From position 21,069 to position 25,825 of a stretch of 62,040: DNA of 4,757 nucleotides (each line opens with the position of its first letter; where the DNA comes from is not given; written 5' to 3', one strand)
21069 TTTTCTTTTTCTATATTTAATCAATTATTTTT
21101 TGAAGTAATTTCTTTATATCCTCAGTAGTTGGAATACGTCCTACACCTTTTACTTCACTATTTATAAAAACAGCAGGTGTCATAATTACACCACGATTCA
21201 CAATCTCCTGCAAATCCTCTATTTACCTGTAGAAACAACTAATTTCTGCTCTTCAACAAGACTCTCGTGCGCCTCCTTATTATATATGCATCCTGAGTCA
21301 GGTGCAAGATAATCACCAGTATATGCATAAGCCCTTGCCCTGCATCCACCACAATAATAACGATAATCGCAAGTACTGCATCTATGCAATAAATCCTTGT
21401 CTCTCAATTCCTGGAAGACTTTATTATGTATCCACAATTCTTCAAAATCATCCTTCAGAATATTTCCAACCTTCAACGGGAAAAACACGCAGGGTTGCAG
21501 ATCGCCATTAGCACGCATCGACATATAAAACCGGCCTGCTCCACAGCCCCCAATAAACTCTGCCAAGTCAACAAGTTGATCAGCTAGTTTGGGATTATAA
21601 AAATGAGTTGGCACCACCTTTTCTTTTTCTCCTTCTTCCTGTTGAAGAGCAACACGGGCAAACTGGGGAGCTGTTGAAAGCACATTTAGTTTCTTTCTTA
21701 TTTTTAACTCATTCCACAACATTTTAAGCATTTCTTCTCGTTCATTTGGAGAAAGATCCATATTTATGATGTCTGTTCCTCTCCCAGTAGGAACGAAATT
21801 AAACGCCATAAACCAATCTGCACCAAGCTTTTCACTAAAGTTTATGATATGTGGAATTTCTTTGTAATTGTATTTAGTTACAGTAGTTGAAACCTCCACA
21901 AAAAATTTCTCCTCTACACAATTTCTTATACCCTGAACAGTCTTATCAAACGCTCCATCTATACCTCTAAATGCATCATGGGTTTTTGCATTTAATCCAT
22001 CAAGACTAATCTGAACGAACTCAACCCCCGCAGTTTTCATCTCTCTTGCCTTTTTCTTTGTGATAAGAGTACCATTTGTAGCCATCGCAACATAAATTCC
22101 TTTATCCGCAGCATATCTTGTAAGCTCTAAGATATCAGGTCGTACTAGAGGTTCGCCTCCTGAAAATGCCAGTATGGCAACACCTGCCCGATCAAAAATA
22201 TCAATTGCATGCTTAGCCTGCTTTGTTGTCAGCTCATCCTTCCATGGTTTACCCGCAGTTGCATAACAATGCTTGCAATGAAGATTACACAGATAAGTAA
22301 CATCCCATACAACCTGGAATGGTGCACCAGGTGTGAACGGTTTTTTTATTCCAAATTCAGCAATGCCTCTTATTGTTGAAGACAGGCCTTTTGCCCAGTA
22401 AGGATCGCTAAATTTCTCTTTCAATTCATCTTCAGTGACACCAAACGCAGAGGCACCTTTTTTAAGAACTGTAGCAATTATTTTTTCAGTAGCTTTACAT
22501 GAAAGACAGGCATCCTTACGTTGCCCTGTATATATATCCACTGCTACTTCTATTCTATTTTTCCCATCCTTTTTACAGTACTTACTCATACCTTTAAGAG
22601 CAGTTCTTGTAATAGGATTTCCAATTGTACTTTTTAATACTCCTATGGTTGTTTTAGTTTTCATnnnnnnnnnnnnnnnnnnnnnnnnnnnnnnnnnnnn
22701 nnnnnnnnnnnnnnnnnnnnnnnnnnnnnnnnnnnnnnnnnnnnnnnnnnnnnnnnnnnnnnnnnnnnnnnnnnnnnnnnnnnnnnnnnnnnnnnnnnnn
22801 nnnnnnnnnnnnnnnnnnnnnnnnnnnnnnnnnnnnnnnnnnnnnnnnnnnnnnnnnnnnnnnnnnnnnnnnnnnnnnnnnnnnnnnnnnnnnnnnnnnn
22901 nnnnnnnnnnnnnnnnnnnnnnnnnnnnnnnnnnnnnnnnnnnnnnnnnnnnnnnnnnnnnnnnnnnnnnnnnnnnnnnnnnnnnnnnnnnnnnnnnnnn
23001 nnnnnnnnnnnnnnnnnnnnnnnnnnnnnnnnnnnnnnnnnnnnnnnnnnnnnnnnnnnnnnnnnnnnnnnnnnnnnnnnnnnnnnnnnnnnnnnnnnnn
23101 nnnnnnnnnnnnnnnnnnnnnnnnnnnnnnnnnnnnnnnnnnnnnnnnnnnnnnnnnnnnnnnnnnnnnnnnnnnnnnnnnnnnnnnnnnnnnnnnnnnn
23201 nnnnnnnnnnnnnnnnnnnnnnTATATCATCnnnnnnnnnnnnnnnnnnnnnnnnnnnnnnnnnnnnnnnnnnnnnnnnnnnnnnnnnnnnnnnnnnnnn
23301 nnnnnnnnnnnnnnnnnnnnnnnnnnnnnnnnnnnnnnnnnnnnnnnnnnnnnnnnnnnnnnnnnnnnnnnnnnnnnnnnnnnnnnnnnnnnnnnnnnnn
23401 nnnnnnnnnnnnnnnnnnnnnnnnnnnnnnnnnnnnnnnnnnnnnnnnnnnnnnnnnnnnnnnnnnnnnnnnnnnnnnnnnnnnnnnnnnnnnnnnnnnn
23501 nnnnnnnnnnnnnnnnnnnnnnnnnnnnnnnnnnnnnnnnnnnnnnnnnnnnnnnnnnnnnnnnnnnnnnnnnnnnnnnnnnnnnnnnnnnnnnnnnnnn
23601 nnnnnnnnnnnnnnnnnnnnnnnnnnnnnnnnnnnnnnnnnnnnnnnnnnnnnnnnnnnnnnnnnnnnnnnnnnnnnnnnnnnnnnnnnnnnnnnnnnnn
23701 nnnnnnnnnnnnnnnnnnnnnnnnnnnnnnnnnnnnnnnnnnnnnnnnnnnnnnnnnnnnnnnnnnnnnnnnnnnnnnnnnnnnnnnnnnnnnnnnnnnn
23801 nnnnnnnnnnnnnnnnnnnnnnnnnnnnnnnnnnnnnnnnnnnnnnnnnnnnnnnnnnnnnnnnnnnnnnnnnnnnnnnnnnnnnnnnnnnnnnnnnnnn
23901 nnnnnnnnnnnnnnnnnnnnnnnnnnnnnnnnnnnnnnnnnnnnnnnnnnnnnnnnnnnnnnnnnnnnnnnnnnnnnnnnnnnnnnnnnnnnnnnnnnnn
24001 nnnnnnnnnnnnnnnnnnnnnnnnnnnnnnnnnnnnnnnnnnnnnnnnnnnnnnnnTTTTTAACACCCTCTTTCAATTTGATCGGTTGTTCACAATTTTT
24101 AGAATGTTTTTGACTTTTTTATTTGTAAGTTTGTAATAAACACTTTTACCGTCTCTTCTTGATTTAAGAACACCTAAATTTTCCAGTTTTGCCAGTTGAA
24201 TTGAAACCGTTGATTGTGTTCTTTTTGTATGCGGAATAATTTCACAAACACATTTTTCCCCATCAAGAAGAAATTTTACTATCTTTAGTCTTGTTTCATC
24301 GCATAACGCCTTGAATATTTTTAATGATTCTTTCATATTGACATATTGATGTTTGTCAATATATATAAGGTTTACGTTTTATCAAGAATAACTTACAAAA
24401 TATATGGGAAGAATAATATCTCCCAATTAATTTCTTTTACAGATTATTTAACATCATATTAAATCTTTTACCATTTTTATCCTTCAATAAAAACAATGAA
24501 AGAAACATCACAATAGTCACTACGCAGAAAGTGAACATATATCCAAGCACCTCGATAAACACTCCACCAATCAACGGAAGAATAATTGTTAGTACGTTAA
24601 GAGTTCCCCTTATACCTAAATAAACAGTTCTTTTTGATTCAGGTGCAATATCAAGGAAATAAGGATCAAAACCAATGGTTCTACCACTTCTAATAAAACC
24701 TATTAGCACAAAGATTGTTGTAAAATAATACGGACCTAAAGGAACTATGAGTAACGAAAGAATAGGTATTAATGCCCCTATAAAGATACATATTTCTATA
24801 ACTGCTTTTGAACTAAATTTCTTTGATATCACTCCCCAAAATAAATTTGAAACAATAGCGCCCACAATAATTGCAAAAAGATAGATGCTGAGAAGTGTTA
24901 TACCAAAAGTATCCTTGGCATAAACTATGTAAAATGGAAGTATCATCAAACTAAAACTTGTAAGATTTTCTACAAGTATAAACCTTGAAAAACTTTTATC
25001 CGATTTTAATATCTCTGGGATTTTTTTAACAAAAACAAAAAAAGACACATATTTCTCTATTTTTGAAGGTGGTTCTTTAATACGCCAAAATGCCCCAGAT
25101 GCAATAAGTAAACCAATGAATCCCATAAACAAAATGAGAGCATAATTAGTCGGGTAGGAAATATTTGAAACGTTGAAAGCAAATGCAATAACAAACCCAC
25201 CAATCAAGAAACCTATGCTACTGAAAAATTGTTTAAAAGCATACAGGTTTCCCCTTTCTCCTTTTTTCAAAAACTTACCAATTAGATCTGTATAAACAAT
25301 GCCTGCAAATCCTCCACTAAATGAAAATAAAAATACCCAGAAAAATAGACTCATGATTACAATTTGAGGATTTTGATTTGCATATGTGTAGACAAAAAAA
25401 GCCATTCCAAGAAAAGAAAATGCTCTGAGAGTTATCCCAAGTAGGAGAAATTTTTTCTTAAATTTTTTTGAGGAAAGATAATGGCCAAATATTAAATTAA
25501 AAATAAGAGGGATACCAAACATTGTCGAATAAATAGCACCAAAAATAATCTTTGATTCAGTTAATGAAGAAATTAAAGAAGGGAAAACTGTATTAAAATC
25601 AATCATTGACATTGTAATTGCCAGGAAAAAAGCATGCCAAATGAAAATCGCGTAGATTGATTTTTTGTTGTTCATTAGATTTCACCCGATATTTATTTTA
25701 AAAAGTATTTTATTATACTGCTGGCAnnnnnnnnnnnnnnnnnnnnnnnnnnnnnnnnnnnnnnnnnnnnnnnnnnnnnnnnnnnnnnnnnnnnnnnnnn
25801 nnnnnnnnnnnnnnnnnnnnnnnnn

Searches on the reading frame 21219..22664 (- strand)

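Call 64: search_protein_families(library=pfam, proteins=[window:21219-22664:-], max_evalue=0.00001)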
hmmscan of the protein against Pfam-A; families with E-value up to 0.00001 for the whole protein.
window:21219-22664:- (481 aa): 3 families
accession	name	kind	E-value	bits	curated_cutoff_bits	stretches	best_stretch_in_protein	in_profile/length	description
PF04055.27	Radical_SAM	-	7.3e-28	98.2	29.5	1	122-276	3-165/166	Radical SAM superfamily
PF13186.11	SPASM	-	1.1e-09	38.9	21.5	1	374-433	1-67/67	Iron-sulfur cluster-binding domain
PF13353.11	Fer4_12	-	5.2e-07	30.5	22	1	126-223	15-115/137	4Fe-4S single cluster domain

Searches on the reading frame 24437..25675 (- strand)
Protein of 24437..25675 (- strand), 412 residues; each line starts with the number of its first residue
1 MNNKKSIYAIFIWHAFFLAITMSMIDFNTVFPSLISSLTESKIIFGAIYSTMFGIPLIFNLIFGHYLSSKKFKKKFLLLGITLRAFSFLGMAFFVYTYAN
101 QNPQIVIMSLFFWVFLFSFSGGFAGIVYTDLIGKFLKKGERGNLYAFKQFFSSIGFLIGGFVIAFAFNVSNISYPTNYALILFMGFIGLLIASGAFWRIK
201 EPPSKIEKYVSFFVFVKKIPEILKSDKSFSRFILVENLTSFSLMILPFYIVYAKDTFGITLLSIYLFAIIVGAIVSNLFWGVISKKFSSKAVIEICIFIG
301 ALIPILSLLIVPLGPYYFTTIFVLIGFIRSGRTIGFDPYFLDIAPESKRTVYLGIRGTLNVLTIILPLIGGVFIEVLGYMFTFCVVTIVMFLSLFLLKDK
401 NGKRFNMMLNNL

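Call 24: search_protein_families(library=pfam, proteins=[window:24437-25675:-], max_evalue=0.0001)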
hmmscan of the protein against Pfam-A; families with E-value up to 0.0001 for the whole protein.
window:24437-25675:- (412 aa): 1 family
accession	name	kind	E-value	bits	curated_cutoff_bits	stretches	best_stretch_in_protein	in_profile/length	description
PF07690.21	MFS_1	-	1.6e-29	103.3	33.4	2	17-357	2-336/347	Major Facilitator Superfamily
